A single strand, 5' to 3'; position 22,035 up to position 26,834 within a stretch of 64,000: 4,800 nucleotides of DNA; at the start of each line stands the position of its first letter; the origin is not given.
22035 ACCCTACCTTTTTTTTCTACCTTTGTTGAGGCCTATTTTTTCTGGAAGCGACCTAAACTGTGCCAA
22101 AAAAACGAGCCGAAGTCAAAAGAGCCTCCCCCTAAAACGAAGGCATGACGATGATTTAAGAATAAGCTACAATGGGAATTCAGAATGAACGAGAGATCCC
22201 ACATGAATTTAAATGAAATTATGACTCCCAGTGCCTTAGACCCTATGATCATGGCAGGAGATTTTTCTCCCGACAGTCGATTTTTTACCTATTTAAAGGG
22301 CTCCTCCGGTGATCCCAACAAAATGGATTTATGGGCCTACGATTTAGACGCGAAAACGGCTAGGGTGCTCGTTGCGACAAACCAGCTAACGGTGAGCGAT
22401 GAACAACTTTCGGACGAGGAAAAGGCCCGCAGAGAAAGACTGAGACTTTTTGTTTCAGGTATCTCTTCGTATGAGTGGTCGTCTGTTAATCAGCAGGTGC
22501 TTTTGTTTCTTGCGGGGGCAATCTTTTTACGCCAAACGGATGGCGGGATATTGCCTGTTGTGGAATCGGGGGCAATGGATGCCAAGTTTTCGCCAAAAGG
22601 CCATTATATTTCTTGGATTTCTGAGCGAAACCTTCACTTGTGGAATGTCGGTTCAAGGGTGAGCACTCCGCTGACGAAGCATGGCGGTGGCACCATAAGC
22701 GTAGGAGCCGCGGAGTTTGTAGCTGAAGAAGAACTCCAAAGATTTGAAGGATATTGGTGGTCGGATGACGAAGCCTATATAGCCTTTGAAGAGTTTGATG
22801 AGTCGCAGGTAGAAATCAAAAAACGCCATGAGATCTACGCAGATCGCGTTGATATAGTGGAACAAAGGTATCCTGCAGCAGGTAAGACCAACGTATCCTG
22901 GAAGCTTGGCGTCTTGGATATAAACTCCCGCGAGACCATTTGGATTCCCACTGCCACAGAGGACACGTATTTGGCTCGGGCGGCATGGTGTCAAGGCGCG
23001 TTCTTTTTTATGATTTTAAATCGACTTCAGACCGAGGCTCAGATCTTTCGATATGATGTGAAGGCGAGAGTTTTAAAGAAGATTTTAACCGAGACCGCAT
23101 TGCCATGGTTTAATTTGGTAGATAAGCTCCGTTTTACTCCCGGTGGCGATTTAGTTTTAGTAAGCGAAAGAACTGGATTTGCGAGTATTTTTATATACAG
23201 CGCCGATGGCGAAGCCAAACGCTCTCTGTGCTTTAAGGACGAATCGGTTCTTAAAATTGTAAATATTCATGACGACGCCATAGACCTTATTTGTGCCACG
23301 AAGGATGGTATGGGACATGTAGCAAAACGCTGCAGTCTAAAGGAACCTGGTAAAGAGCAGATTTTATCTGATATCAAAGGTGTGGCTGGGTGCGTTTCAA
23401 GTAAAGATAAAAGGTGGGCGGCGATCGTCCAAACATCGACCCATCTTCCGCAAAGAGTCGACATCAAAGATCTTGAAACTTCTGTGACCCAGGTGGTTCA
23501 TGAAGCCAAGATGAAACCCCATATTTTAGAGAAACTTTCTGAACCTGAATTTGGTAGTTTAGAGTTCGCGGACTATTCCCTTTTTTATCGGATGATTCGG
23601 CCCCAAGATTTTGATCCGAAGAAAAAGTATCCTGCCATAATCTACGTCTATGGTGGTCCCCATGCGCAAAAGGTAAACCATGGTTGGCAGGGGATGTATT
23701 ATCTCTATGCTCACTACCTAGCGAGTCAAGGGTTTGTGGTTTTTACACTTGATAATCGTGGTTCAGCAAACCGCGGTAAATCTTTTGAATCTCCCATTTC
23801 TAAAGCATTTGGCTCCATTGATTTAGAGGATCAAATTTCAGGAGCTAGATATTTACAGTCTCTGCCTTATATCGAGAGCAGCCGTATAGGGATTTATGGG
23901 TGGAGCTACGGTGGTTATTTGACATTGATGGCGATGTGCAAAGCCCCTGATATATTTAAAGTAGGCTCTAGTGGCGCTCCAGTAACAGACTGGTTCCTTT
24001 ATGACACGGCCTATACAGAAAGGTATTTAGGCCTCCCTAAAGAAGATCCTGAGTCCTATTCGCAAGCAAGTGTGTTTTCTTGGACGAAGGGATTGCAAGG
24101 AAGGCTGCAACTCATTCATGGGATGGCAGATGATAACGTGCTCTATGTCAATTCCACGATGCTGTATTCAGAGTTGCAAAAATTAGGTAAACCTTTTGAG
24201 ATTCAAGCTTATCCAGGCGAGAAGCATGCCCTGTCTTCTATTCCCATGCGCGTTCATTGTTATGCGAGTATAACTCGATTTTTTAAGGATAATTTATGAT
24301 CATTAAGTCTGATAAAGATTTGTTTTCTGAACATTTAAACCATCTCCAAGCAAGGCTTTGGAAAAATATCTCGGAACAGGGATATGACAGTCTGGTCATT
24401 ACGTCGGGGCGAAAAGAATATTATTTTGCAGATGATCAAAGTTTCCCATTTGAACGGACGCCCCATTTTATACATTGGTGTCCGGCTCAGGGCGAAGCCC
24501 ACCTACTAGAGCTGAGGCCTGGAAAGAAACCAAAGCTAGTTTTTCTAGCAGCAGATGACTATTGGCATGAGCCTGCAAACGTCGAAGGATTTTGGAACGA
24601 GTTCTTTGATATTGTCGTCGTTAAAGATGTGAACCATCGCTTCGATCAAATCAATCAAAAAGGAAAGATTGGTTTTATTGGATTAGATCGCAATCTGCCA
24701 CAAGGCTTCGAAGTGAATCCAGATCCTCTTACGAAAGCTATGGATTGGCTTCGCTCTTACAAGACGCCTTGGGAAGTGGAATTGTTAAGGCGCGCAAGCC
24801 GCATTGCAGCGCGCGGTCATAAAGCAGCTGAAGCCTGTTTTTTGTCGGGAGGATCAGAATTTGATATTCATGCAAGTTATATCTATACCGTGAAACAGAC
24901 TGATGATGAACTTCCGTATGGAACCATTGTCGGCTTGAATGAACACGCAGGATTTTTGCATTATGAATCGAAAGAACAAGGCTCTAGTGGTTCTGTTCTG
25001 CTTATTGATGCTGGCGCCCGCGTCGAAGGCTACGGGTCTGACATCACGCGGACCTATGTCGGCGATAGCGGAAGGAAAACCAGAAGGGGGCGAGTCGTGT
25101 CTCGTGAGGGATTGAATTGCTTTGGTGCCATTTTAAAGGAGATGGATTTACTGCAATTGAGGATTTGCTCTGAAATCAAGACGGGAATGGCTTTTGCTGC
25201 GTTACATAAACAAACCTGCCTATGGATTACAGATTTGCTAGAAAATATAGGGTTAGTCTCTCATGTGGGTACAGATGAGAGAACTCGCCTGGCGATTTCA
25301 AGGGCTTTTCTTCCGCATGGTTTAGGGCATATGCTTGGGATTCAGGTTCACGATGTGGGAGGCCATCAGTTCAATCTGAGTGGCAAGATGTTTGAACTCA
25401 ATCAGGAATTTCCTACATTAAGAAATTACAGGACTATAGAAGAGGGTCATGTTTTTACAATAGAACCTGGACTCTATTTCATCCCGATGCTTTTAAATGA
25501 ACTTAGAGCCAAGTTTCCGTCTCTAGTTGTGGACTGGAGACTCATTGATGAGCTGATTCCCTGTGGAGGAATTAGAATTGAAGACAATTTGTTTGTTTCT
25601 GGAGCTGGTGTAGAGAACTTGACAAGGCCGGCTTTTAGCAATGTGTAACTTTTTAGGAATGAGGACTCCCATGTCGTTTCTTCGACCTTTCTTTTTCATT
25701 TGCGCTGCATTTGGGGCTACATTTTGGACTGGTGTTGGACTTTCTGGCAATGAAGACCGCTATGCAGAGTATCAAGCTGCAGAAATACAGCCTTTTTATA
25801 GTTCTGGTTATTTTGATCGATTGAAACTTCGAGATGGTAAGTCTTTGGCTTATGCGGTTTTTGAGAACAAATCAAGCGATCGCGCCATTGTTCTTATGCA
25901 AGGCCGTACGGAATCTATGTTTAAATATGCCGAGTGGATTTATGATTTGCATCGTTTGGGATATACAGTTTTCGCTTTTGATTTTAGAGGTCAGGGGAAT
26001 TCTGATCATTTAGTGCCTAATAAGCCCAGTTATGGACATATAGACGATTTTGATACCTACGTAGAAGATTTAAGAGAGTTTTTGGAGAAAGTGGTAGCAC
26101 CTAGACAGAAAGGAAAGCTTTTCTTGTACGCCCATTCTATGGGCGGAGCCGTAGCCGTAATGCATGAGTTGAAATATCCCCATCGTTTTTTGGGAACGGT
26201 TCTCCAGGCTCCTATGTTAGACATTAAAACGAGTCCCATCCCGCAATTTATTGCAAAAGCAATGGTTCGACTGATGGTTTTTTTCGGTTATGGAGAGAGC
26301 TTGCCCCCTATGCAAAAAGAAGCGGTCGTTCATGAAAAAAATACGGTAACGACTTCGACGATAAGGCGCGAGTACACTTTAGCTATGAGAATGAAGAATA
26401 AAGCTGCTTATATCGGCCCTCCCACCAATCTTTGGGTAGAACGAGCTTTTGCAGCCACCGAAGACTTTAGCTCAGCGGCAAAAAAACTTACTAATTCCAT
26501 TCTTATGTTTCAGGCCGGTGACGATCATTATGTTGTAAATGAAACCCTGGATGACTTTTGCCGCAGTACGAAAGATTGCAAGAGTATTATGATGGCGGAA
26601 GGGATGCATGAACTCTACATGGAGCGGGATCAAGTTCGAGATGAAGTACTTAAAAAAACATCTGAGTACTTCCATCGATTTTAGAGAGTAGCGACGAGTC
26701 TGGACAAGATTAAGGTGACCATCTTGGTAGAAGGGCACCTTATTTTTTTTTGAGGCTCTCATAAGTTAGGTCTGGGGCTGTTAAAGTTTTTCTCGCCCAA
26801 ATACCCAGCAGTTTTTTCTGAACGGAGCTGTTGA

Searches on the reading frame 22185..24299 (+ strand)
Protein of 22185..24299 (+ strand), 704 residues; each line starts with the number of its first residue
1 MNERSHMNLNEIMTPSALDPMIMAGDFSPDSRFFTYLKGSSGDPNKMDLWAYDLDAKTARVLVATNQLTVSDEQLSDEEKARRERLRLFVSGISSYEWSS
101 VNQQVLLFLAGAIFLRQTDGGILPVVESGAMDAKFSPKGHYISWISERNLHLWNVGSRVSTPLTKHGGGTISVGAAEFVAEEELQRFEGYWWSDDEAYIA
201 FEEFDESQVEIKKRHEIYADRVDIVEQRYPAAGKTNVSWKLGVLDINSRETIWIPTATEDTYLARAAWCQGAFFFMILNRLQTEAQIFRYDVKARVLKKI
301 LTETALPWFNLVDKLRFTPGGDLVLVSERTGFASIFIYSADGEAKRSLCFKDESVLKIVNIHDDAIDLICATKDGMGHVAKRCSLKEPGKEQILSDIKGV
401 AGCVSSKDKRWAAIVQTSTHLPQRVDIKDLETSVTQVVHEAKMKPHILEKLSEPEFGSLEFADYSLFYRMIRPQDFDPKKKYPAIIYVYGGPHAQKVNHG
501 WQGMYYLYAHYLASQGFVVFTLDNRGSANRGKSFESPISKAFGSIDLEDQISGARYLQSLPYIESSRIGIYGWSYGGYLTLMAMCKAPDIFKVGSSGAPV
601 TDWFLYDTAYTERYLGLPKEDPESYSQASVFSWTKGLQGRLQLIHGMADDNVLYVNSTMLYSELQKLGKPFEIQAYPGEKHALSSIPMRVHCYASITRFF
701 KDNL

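Call 78: search_protein_families(library=pfam, proteins=[window:22185-24299:+], max_evalue=0.0001)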
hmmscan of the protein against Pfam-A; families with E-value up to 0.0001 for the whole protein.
window:22185-24299:+ (704 aa): 5 families
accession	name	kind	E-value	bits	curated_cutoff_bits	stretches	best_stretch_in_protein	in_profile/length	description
PF00326.27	Peptidase_S9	-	2.6e-53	181.1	22.6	1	509-704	7-210/213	Prolyl oligopeptidase family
PF00930.27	DPPIV_N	-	9.6e-51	173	22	1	127-358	42-285/354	Dipeptidyl peptidase IV (DPP IV) N-terminal region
PF20434.5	BD-FAE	-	2.9e-08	33.9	26.8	0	479-584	10-107/215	BD-FAE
PF02129.25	Peptidase_S15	-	1.4e-05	25.4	23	0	469-605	8-134/262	X-Pro dipeptidyl-peptidase (S15 family)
PF12740.14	PETase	-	3.6e-05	23.7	28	1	509-590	74-149/263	PET hydrolase-like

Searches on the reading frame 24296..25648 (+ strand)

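Call 78: search_protein_families(library=pfam, proteins=[window:24296-25648:+], max_evalue=0.0001)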
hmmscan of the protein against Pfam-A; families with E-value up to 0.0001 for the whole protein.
window:24296-25648:+ (450 aa): 2 families
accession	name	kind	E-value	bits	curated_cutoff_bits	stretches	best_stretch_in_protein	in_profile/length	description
PF00557.29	Peptidase_M24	-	1.6e-34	119.9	23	1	162-434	1-206/208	Metallopeptidase family M24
PF21216.2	PepQ_N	-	2e-29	102.9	27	1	9-150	2-151/152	Xaa-Pro dipeptidase, N-terminal domain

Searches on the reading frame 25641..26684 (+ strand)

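Call 78: search_protein_families(library=pfam, proteins=[window:25641-26684:+], max_evalue=0.0001)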
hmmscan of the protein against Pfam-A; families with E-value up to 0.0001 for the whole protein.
window:25641-26684:+ (347 aa): 3 families
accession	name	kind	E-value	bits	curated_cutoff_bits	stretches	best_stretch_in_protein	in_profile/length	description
PF12146.15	Hydrolase_4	-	4.6e-43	147.7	27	1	79-330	3-239/239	Serine aminopeptidase, S33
PF00561.26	Abhydrolase_1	-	4.1e-23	82.8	25.8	1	82-329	2-244/245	alpha/beta hydrolase fold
PF12697.13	Abhydrolase_6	-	2e-12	48.7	26.3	1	101-323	21-204/217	Alpha/beta hydrolase family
